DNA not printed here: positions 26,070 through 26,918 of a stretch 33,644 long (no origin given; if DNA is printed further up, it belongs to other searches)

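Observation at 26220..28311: PilZ / orphan ParA-type ATPase / ComFB-domain operon directly upstream of flgB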

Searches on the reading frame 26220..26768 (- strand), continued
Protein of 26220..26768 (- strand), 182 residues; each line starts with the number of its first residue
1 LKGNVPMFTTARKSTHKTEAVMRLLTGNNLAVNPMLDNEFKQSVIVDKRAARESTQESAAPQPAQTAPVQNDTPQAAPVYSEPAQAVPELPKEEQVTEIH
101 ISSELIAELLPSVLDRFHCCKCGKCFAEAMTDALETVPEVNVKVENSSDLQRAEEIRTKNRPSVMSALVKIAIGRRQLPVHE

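Call 36: search_protein_families(library=pfam, proteins=[L021:673-1344:+, L021:1392-2165:+, L021:2182-2631:+, L021:2666-3214:-, L021:3533-4984:-, L021:4981-5469:-, L021:5561-6877:+, L021:6894-7841:-, L021:7963-9684:-, L021:9985-10446:-], max_evalue=0.01)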
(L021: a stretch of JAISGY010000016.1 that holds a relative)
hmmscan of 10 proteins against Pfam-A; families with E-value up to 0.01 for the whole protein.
L021:673-1344:+ (223 aa): 1 family
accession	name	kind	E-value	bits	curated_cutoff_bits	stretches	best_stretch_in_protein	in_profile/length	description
PF07238.19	PilZ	-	8.3e-11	42.6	22.5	1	97-204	1-101/102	PilZ domain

L021:1392-2165:+ (257 aa): 9 families
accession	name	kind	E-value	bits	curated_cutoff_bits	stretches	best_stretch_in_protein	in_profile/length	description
PF13614.12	AAA_31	-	3.1e-52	177.5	27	1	7-176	2-176/177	AAA domain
PF01656.29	CbiA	-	1.1e-23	84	25.4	1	9-231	1-124/125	CobQ/CobB/MinD/ParA nucleotide binding domain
PF09140.17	MipZ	-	2.2e-13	50.6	20.7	1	8-169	2-151/262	ATPase MipZ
PF06564.18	CBP_BcsQ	-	2.5e-12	47.3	21.3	1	8-151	3-149/234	Cellulose biosynthesis protein BcsQ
PF10609.15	ParA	-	2.3e-11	44.1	27.1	1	5-158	2-154/246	NUBPL iron-transfer P-loop NTPase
PF02374.21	ArsA_ATPase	-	4.3e-08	33.2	24.3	1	10-128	4-135/305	Anion-transporting ATPase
PF00448.28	SRP54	-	4.3e-06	27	22.7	1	17-44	11-38/196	SRP54-type protein, GTPase domain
PF00142.24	Fer4_NifH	-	9.9e-05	22.4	25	1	14-249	7-241/271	4Fe-4S iron sulfur cluster binding proteins, NifH/frxC family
PF03029.23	ATP_bind_1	-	0.0013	19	27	1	17-46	6-35/240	Conserved hypothetical ATP binding protein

L021:2182-2631:+ (149 aa): 0 families

L021:2666-3214:- (182 aa): 2 families
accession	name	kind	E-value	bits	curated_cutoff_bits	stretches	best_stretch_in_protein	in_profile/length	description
PF03358.20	FMN_red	-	1.1e-31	109.9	24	1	8-147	4-145/152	NADPH-dependent FMN reductase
PF02525.22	Flavodoxin_2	-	2.9e-06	27.6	27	1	6-95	2-101/198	Flavodoxin-like fold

L021:3533-4984:- (483 aa): 1 family
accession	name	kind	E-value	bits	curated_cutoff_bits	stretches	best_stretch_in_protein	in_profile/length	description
PF03703.20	bPH_2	-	1.8e-19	70.2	22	2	63-144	1-75/78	Bacterial PH domain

L021:4981-5469:- (162 aa): 0 families

L021:5561-6877:+ (438 aa): 1 family
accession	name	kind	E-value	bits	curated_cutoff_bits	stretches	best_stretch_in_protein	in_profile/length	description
PF01235.23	Na_Ala_symp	-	5.8e-111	372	24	1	45-436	3-374/392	Sodium:alanine symporter family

L021:6894-7841:- (315 aa): 3 families
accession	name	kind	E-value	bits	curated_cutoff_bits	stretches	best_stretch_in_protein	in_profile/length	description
PF12706.13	Lactamase_B_2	-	8e-16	58.7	27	2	32-153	3-113/200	Beta-lactamase superfamily domain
PF00753.33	Lactamase_B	-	1.5e-09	38.6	22.7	1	22-80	8-70/196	Metallo-beta-lactamase superfamily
PF23023.1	Anti-Pycsar_Apyc1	-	0.00013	22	50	1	3-75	4-75/250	Anti-Pycsar protein Apyc1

L021:7963-9684:- (573 aa): 2 families
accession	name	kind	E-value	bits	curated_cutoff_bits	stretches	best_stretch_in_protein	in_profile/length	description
PF00909.26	Ammonium_transp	-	2e-115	386.2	23.2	1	5-404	1-396/399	Ammonium Transporter Family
PF00543.27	P-II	-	1.5e-21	77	25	1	456-559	2-102/102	Nitrogen regulatory protein P-II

L021:9985-10446:- (153 aa): 7 families
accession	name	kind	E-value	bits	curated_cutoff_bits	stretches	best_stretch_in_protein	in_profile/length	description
PF00583.31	Acetyltransf_1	-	6.3e-12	46.2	20.7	1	40-139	20-116/116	Acetyltransferase (GNAT) family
PF13508.13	Acetyltransf_7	-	1.2e-11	45.2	27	1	53-140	4-83/84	Acetyltransferase (GNAT) domain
PF13673.13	Acetyltransf_10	-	2.8e-08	34.2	23.6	1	84-142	52-110/128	Acetyltransferase (GNAT) domain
PF14542.12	Acetyltransf_CG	-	9.3e-06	26.1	30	1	78-119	15-58/80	GCN5-related N-acetyl-transferase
PF13527.13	Acetyltransf_9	-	1.4e-05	25.6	25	1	43-140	32-125/127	Acetyltransferase (GNAT) domain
PF13880.12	Acetyltransf_13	-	0.001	19.3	22.8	1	91-112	10-31/69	ESCO1/2 acetyl-transferase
PF17013.11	Acetyltransf_15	-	0.0059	16.5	35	1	55-114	40-101/210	Putative acetyl-transferase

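Call 46: search_protein_representatives(alignment_id=A1)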
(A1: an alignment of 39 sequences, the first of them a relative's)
Query: 39 sequences, 157 profile positions. Proteins with E-value up to 0.001 (for the whole library): 267; up to 1e-10: 44; up to 1e-30: 11. The best 150 are listed.
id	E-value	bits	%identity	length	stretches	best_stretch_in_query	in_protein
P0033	5.9e-64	231.1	-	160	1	3-157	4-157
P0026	4.5e-61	221.7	-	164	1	3-156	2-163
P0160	1.1e-45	171.7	-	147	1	5-157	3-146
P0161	3.7e-45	170.0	-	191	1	7-157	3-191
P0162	1.2e-43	165.1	-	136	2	66-157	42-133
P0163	3.6e-43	163.5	-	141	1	7-157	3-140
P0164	4.8e-42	159.9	-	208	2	67-157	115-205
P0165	7.3e-36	139.8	-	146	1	4-157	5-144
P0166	3.1e-34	134.5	-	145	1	7-156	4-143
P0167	8.9e-33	129.8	-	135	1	19-157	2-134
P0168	2.0e-32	128.6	-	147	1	6-157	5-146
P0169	1.8e-30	122.3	-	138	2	71-151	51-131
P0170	1.2e-28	116.4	-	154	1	6-157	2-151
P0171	2.8e-28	115.2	-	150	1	4-156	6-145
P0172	4.1e-28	114.6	-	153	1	6-156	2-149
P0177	1.6e-24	103.0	-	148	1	6-157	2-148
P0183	3.9e-16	75.7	-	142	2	70-151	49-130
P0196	3.9e-13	66.0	-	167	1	6-152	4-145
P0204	4.7e-10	56.0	-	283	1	41-157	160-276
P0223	1.7e-08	50.9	-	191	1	6-156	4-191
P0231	4.0e-08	49.7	-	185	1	6-156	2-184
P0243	1.5e-07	47.9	-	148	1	9-156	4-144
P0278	3.8e-06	43.3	-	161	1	7-152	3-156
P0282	5.6e-06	42.7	-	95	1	76-156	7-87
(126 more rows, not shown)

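Call 50: search_protein_families(library=pfam, alignment_id=A4, max_evalue=0.001)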
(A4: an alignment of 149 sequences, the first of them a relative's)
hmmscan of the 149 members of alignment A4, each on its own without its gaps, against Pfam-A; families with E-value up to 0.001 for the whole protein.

A. member 1, P0001 (176 aa): 0 families

B. families by the number of members that match (of 149 scanned): 6 families
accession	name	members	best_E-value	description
PF10719.14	ComFB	99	3.5e-41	Late competence development protein ComFB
PF01381.28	HTH_3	1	4.6e-14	Helix-turn-helix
PF13560.12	HTH_31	1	3.1e-13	Helix-turn-helix domain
PF12844.13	HTH_19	1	1.4e-07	Helix-turn-helix domain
PF03972.19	MmgE_PrpD_N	1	0.00013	MmgE/PrpD N-terminal domain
PF14963.11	Get2_like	1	0.00026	Get2-like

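Call 52: search_solved_structures(query=P0282, max_evalue=1, show_alignments=3)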
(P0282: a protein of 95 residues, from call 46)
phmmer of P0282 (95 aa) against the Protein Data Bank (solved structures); distinct sequences matched with E-value up to 1: 3.
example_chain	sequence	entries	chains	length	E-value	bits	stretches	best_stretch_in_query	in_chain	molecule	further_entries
4wai_A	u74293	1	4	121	8.9e-05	26.1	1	7-87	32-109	ComF operon protein 2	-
8hja_A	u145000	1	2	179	0.0028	21.3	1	3-58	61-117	c-di-GMP receptor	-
9h74_A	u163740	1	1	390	0.044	17.5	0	30-73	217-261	Eukaryotic translation initiation factor 2 subunit 1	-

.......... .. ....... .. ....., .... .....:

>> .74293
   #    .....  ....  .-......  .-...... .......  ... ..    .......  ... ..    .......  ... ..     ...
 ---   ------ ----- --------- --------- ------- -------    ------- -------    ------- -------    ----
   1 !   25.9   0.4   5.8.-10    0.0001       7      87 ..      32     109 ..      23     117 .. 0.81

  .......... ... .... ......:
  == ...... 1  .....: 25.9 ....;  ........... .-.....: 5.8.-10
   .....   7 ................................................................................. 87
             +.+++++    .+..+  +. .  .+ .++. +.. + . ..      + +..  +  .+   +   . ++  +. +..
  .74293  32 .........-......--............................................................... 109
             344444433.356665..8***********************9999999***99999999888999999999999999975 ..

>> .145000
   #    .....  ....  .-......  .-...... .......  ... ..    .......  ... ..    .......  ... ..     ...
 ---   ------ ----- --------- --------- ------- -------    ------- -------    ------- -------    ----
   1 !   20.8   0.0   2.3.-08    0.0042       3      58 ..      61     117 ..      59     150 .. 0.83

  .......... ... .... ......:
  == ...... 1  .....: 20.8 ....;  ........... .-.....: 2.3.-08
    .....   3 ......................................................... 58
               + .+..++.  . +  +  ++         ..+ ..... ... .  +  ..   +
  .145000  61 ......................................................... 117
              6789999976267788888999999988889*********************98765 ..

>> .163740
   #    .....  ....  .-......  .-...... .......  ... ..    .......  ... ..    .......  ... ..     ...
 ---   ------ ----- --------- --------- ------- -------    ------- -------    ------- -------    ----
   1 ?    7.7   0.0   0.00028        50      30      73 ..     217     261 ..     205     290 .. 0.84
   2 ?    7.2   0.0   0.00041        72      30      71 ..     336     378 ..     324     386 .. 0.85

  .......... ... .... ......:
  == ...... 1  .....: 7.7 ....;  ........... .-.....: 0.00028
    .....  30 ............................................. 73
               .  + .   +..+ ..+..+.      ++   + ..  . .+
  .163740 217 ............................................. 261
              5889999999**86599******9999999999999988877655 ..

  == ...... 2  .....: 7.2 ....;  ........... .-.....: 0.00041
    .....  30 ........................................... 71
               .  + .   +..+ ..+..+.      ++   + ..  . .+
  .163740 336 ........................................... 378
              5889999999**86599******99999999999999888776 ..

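Call 53: find_encoding_contigs(protein=P0170, flank=6000, max_places=2)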
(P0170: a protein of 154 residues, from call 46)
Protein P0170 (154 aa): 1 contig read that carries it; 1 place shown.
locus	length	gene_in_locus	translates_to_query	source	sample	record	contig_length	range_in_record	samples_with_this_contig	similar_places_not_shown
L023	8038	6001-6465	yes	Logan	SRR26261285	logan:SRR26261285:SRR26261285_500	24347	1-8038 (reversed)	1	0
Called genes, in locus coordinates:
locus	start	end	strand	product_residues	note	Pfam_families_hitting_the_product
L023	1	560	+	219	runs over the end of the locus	PF01810:LysE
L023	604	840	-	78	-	PF01649:Ribosomal_S20p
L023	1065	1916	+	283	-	PF03418:Peptidase_A25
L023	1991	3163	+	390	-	PF07454:SpoIIP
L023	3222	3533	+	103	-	-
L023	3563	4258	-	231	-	-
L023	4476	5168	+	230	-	PF07238:PilZ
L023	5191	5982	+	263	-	PF00142:Fer4_NifH (weak), PF01656:CbiA, PF02374:ArsA_ATPase (weak), PF06564:CBP_BcsQ (weak), PF07015:VirC1 (faint), PF09140:MipZ (faint), PF10609:ParA, PF13614:AAA_31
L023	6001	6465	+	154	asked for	PF10719:ComFB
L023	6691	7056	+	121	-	-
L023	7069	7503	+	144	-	PF00460:Flg_bb_rod (weak), PF06429:Flg_bbr_C (weak)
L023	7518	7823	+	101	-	PF02049:FliE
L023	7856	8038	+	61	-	?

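Call 54: find_encoding_contigs(protein=P0165, flank=6000, max_places=2)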
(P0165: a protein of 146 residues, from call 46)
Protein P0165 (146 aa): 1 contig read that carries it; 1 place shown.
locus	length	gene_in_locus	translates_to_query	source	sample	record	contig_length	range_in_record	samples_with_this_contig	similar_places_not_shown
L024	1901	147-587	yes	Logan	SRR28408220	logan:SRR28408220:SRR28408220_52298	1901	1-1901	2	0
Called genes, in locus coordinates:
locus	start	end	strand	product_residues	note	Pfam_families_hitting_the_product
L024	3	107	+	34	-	?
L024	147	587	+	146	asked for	-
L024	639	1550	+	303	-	PF00294:PfkB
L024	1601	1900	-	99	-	?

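Call 56: find_encoding_contigs(protein=P0183, flank=7000, max_places=2)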
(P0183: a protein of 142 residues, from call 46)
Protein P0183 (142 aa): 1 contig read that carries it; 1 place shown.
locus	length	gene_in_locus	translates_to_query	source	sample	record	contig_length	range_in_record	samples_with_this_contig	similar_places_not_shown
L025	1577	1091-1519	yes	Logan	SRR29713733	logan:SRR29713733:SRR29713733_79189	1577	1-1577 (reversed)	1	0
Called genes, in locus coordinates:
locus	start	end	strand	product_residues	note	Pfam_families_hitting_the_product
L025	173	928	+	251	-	PF00142:Fer4_NifH (faint), PF01656:CbiA, PF02374:ArsA_ATPase, PF06564:CBP_BcsQ (weak), PF09140:MipZ, PF10609:ParA, PF13614:AAA_31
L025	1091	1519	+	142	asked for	PF10719:ComFB (weak)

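Call 57: find_encoding_contigs(protein=P0231, flank=7000, max_places=2)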
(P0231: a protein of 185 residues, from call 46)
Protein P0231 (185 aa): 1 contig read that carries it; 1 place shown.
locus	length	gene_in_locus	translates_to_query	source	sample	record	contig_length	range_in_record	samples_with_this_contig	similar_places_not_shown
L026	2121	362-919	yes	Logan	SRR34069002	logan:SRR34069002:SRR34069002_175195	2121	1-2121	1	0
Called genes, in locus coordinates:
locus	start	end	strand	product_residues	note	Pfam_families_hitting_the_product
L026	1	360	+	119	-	?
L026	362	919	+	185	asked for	PF10719:ComFB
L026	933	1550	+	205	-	PF13690:CheX (faint), PF04509:CheC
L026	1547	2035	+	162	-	PF03975:CheD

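Call 59: find_encoding_contigs(protein=P0177, flank=8000, max_places=2)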
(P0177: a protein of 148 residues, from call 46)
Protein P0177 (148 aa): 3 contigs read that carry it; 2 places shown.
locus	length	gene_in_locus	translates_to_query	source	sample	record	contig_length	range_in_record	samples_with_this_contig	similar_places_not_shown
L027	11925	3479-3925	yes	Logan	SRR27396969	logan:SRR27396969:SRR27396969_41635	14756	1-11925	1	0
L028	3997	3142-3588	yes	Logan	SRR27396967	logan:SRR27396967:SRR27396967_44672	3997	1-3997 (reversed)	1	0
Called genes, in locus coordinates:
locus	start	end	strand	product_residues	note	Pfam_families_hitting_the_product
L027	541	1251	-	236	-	-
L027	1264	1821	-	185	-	-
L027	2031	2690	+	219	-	PF07238:PilZ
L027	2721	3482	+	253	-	PF00142:Fer4_NifH (faint), PF01656:CbiA, PF02374:ArsA_ATPase (weak), PF06564:CBP_BcsQ, PF09140:MipZ (weak), PF10609:ParA, PF13614:AAA_31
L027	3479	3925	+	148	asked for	PF10719:ComFB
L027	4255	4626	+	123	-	-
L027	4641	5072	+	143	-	PF00460:Flg_bb_rod, PF06429:Flg_bbr_C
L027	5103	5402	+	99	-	PF02049:FliE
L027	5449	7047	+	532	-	PF01514:YscJ_FliF, PF08345:YscJ_FliF_C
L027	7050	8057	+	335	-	PF03448:MgtE_N (faint), PF14842:FliG_N, PF14841:FliG_M, PF14842:FliG_N (weak), PF01706:FliG_C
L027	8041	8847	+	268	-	PF02108:FliH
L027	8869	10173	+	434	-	PF02874:ATP-synt_ab_N (weak), PF00006:ATP-synt_ab, PF18269:T3SS_ATPase_C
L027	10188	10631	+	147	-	PF02050:FliJ, PF16789:YscO-like (weak)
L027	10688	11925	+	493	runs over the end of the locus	PF02120:Flg_hook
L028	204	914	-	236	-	-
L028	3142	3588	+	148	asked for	PF10719:ComFB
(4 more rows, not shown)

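Call 60: find_encoding_contigs(protein=P0223, flank=8000, max_places=2)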
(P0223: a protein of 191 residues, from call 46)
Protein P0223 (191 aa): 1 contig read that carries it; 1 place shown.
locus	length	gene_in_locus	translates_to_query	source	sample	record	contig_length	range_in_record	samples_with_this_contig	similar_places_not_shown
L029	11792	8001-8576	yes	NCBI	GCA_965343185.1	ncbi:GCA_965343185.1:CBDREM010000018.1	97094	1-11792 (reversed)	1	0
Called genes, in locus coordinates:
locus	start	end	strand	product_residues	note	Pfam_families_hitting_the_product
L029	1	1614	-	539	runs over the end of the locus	PF01514:YscJ_FliF, PF08345:YscJ_FliF_C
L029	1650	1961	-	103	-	PF02049:FliE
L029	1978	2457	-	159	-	PF00460:Flg_bb_rod (weak), PF06429:Flg_bbr_C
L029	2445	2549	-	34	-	-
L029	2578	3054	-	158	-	-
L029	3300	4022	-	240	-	-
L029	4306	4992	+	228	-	PF07238:PilZ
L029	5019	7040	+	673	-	PF08447:PAS_3, PF00990:GGDEF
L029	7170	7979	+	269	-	PF00142:Fer4_NifH (weak), PF01656:CbiA, PF02374:ArsA_ATPase (weak), PF06564:CBP_BcsQ, PF09140:MipZ (faint), PF10609:ParA (weak), PF13614:AAA_31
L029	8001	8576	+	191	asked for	-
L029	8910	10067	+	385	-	PF00990:GGDEF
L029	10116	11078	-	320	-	PF22612:GH113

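Call 62: find_homologous_proteins(query=A5, max_evalue=0.001)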
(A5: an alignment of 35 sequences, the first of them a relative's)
Query A5 (35 sequences) (176 aa, profile of the alignment): 44 proteins with E <= 0.001 among 3939 candidates.
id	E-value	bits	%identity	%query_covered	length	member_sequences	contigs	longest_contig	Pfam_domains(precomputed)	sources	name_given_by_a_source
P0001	3.7e-43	165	100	100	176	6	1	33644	-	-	-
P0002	3.8e-43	165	81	100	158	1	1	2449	-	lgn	-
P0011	1.2e-42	163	51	97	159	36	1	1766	-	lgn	-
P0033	1.3e-41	160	44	97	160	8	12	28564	-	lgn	-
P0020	1.4e-41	160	48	99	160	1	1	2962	-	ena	-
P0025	1.8e-41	159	48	98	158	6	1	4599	-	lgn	-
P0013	2.2e-41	159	49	99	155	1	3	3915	-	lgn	-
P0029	3.4e-41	158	45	98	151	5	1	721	-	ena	-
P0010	4.4e-41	158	51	99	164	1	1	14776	-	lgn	-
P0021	4.5e-41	158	45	99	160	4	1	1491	-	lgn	-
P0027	4.6e-41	158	47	95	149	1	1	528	-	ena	-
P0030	5.9e-41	158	45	99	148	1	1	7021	-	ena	-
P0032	6.6e-41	158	45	98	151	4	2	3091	-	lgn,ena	-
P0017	1.1e-40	157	52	99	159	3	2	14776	-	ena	-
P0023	1.2e-40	157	49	95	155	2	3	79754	-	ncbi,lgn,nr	ncbi:MAG: hypothetical protein LUI05_03245 [Oscillospiraceae bacterium]|nr:hypothetical protein [Osc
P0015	1.8e-40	156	49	99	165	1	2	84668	-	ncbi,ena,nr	ncbi:MAG: hypothetical protein IJZ72_00680 [Oscillospiraceae bacterium]|nr:hypothetical protein [Osc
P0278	1.4e-25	108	22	90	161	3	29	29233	PF10719.15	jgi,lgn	jgi:hypothetical protein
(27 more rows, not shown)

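Call 63: find_encoding_contigs(protein=P0278, flank=7000, max_places=2)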
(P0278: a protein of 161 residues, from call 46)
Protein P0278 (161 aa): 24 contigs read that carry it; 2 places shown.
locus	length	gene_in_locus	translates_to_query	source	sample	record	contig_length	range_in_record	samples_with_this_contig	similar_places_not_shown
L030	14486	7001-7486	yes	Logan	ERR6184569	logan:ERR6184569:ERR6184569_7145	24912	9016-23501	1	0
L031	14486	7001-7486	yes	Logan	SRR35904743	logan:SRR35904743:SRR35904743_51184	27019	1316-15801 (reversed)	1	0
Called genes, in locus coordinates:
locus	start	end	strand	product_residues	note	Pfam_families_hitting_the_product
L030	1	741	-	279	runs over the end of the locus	PF03602:Cons_hypoth95, PF05175:MTS, PF02475:TRM5-TYW2_MTfase (faint), PF13649:Methyltransf_25 (weak)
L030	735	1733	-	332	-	PF07136:DUF1385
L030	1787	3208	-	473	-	PF00672:HAMP, PF00512:HisKA, PF02518:HATPase_c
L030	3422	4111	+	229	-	PF07238:PilZ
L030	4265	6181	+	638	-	PF02743:dCache_1, PF08447:PAS_3, PF00990:GGDEF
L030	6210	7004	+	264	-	PF00142:Fer4_NifH (weak), PF01656:CbiA, PF02374:ArsA_ATPase, PF06564:CBP_BcsQ, PF09140:MipZ, PF10609:ParA, PF13614:AAA_31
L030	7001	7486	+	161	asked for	PF10719:ComFB (weak)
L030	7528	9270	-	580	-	PF09852:DUF2079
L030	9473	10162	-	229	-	PF16316:DUF4956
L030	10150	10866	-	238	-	PF09359:VTC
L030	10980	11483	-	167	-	PF13189:Cytidylate_kin2 (weak), PF13238:AAA_18, PF13671:AAA_33 (weak), PF01202:SKI, PF13207:AAA_17 (weak)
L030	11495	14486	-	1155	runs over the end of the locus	PF04851:ResIII (faint), PF17757:UvrB_inter, PF02559:CarD_TRCF_RID, PF00270:DEAD, PF00271:Helicase_C, PF03461:TRCF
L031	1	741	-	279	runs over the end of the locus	PF03602:Cons_hypoth95, PF05175:MTS, PF02475:TRM5-TYW2_MTfase (faint), PF13649:Methyltransf_25 (weak)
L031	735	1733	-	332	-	PF07136:DUF1385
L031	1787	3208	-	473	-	PF00672:HAMP, PF00512:HisKA, PF02518:HATPase_c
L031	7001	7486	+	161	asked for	PF10719:ComFB (weak)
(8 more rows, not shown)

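Call 64: find_encoding_contigs(protein=P0243, flank=7000, max_places=2)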
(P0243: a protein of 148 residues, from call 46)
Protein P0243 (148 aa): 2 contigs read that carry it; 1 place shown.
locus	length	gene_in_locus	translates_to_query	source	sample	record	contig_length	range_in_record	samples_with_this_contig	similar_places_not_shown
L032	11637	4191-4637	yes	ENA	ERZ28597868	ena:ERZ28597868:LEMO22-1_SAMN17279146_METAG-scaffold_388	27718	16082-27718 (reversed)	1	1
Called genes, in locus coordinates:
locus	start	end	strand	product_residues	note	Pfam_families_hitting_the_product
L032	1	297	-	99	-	?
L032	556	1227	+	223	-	PF07238:PilZ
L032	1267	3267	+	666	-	PF02743:dCache_1 (weak), PF00672:HAMP (weak), PF00989:PAS (weak), PF08447:PAS_3, PF00990:GGDEF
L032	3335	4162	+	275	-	PF00142:Fer4_NifH, PF01656:CbiA, PF02374:ArsA_ATPase (weak), PF06564:CBP_BcsQ, PF09140:MipZ (faint), PF10609:ParA (weak), PF13614:AAA_31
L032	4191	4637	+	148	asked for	-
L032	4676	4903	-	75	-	-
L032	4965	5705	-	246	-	PF01936:NYN, PF12872:OST-HTH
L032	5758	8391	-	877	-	PF00133:tRNA-synt_1, PF09334:tRNA-synt_1g (weak), PF13603:tRNA-synt_1_2, PF09334:tRNA-synt_1g, PF21349:RUBY_RBDX (weak), PF08264:Anticodon_1, PF10458:Val_tRNA-synt_C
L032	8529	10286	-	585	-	PF05833:NFACT_N, PF05670:NFACT-R_1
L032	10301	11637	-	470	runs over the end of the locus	PF12847:Methyltransf_18, PF04816:TrmK, PF01784:DUF34_NIF3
